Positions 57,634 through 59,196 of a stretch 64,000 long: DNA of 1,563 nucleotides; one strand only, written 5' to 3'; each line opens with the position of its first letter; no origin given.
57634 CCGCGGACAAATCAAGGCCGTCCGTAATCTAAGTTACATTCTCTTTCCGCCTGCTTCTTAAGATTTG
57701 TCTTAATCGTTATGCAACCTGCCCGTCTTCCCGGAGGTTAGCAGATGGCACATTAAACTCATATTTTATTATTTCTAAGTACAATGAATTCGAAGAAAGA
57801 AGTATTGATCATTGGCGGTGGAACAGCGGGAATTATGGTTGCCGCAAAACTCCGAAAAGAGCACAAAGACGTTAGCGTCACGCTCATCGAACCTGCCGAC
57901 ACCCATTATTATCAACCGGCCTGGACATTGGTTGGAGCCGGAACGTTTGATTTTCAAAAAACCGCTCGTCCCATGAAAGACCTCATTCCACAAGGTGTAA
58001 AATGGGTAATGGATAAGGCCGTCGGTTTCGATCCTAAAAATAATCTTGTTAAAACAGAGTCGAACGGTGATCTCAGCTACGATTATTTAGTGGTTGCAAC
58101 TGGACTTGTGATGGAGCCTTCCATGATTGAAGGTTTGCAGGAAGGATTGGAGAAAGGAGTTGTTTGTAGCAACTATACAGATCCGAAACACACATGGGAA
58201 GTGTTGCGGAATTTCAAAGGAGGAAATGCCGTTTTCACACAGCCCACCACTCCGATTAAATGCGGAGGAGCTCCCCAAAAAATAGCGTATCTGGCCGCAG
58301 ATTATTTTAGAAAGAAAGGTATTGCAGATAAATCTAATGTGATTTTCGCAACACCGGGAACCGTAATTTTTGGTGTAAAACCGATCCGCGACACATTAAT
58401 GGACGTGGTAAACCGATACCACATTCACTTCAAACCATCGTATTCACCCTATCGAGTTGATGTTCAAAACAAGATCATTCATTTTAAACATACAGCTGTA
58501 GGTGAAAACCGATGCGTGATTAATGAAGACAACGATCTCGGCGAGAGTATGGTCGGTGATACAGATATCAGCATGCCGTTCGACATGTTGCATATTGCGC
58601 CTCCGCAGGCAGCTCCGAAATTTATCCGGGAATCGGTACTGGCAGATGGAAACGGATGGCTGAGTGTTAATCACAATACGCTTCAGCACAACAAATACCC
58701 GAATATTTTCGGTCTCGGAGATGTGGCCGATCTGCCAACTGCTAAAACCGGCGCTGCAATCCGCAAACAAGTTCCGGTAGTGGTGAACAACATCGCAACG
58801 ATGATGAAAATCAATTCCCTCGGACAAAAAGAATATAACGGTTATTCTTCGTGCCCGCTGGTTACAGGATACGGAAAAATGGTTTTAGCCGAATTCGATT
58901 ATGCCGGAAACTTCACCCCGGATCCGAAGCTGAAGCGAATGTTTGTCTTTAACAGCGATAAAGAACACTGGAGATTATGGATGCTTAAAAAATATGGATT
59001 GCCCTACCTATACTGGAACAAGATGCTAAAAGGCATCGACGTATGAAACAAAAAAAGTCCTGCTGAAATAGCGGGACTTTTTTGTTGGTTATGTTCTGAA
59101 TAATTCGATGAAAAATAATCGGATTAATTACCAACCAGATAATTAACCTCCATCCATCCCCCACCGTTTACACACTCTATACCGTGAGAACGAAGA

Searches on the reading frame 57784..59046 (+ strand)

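Call 110: search_protein_families(library=pfam, proteins=[window:57784-59046:+], max_evalue=0.0001)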
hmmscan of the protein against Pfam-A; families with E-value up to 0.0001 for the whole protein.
window:57784-59046:+ (420 aa): 5 families
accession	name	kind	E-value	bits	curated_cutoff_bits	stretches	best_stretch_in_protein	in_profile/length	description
PF07992.20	Pyr_redox_2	-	1.1e-15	58.3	26.1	1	6-316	2-279/291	Pyridine nucleotide-disulphide oxidoreductase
PF03486.20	HI0933_like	-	4.4e-06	26.8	50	0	6-39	2-33/244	HI0933-like protein Rossmann domain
PF04820.20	Trp_halogenase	-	2.1e-05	24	21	1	7-40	2-37/458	Tryptophan halogenase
PF05834.18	Lycopene_cycl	-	3.1e-05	23.7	23.4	1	7-44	2-39/380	Lycopene cyclase protein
PF01266.30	DAO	-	3.6e-05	23.9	27.9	0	7-38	2-31/353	FAD dependent oxidoreductase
